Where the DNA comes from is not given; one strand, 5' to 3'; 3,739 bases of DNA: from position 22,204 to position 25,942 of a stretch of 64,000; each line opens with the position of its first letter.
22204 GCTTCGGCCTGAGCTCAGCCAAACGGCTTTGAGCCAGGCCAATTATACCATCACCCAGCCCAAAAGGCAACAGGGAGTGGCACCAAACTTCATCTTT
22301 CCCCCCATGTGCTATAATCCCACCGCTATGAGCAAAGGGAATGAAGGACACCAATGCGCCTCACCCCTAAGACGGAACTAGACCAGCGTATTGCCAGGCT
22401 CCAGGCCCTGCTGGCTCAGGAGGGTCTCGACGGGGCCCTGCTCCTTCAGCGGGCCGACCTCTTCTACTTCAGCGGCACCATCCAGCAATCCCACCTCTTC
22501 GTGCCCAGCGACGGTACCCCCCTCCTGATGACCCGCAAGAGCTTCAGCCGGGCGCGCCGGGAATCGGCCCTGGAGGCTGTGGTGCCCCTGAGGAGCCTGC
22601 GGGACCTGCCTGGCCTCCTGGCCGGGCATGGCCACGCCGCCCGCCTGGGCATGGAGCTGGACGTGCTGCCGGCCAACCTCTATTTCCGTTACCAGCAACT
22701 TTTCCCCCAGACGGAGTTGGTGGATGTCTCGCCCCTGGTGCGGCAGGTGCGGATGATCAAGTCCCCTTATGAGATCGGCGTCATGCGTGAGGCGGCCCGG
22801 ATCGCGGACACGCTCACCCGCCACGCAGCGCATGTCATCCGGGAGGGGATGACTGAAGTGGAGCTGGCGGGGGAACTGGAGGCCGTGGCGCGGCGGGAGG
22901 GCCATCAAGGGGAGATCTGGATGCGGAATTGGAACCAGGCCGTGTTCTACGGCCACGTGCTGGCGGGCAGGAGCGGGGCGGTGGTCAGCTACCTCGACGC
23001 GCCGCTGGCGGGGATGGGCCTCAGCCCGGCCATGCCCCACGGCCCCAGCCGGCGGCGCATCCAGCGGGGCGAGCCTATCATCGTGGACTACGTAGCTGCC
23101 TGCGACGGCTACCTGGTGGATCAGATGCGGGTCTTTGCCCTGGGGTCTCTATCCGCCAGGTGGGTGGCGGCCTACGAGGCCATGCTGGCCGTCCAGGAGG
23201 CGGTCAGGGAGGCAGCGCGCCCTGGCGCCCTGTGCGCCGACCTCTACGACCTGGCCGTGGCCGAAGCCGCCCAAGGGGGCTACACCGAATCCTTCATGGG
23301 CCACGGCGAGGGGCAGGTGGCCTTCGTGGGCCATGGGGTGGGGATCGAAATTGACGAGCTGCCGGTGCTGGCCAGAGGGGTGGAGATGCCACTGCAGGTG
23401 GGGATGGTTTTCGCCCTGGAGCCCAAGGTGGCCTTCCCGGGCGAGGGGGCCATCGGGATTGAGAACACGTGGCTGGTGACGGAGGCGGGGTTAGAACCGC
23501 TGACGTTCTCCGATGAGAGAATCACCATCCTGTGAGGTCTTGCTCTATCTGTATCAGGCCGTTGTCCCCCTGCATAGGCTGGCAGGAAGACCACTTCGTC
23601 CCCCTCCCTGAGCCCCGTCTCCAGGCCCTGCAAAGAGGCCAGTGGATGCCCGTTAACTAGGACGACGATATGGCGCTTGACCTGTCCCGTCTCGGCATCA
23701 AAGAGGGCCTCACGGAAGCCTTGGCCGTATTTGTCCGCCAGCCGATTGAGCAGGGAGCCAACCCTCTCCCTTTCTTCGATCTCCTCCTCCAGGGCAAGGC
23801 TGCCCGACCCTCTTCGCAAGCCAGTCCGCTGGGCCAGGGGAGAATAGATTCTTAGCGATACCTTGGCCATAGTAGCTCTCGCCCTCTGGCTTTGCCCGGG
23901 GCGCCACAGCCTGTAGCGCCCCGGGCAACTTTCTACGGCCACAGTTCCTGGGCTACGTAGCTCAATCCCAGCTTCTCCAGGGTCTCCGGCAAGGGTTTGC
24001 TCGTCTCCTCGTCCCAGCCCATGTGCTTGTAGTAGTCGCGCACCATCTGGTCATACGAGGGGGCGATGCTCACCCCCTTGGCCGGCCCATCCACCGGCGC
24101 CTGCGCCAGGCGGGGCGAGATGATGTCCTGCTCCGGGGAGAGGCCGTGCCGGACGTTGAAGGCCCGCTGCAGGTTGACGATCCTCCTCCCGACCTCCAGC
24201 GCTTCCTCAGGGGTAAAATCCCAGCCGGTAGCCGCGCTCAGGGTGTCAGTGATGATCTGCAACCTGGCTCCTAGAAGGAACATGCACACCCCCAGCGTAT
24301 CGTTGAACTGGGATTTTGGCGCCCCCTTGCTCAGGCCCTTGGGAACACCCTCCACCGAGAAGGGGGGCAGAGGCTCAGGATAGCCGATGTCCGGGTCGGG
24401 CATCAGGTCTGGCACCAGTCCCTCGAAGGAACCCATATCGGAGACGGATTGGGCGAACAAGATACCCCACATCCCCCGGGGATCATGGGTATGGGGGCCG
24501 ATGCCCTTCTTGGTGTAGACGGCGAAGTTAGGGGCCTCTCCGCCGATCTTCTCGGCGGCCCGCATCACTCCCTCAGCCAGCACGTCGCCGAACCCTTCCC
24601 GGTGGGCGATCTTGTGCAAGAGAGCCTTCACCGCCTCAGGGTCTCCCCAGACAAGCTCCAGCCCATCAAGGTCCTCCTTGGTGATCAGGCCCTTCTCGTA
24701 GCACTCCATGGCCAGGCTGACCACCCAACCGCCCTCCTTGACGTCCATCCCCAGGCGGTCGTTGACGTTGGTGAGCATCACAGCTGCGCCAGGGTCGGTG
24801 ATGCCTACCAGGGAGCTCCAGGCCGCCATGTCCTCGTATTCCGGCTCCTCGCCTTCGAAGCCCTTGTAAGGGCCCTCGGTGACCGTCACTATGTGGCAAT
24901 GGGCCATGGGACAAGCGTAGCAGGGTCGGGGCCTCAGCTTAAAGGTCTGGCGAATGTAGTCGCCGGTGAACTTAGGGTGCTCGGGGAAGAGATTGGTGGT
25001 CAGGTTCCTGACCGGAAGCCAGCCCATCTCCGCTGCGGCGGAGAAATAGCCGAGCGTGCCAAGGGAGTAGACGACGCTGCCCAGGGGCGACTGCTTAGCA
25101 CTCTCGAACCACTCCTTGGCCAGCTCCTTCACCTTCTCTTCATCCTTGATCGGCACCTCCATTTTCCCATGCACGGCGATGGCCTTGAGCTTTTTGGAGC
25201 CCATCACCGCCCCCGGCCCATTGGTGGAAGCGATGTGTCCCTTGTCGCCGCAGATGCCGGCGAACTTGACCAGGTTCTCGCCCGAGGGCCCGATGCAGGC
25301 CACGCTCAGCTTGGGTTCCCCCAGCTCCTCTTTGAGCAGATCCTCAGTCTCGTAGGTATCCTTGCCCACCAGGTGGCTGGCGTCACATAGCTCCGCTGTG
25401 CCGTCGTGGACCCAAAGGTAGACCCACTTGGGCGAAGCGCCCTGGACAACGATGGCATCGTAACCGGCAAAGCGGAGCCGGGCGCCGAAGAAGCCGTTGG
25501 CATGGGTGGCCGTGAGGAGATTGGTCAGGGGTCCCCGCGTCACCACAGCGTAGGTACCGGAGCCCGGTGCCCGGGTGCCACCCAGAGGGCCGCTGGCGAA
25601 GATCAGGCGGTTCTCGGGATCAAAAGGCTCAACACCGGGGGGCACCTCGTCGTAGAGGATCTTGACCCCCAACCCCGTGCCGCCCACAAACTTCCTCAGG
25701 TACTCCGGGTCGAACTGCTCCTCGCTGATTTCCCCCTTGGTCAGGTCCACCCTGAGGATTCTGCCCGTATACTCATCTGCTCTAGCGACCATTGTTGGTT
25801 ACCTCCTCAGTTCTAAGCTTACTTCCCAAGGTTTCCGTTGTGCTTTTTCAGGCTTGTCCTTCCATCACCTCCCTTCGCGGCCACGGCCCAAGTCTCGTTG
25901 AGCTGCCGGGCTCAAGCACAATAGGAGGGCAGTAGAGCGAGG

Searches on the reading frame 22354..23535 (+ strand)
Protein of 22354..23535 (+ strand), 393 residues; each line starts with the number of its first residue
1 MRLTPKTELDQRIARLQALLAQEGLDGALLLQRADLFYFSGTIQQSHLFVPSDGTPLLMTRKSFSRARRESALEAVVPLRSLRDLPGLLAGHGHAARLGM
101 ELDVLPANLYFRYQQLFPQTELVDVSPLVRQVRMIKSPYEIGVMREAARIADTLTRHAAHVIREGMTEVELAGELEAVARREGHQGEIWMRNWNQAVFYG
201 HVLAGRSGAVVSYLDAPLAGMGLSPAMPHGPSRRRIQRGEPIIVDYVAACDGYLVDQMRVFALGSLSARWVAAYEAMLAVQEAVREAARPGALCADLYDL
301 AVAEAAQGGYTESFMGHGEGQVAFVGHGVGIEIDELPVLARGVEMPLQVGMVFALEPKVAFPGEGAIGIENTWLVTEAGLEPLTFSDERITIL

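Call 65: search_protein_families(library=pfam, proteins=[window:22354-23535:+], max_evalue=0.000001)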
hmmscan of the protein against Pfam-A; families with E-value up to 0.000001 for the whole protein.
window:22354-23535:+ (393 aa): 2 families
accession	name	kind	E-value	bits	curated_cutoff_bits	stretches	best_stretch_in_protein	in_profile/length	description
PF00557.29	Peptidase_M24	-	5.8e-44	150.8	23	1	144-377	3-208/208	Metallopeptidase family M24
PF01321.24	Creatinase_N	-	4.7e-27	95.5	22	1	12-135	1-128/128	Creatinase/Prolidase N-terminal domain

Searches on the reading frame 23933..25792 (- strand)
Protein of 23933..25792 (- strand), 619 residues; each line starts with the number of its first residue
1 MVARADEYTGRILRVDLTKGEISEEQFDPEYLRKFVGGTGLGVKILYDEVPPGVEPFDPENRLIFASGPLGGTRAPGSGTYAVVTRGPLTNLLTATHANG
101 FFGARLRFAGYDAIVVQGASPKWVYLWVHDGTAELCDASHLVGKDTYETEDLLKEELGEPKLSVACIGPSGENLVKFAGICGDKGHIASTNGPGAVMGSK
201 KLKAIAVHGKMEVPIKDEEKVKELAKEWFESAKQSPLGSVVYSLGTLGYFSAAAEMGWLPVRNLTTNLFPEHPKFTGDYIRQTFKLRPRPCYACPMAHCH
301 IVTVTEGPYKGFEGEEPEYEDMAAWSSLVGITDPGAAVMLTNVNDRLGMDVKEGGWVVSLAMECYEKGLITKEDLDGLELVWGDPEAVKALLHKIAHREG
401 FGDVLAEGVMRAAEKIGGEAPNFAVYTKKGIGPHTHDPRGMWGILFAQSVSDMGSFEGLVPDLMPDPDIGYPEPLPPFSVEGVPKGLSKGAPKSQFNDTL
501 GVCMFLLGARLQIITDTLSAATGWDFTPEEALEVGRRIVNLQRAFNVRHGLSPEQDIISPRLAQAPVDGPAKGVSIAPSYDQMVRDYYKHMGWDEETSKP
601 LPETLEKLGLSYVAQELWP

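Call 65: search_protein_families(library=pfam, proteins=[window:23933-25792:-], max_evalue=0.000001)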
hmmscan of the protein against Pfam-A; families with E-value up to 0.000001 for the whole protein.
window:23933-25792:- (619 aa): 2 families
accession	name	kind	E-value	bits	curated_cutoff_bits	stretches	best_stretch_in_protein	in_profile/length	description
PF01314.23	AFOR_C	-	1e-100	338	27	1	223-610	1-385/385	Aldehyde ferredoxin oxidoreductase, domains 2 & 3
PF02730.20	AFOR_N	-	1.3e-75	254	29.8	1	10-209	1-198/199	Aldehyde ferredoxin oxidoreductase, N-terminal domain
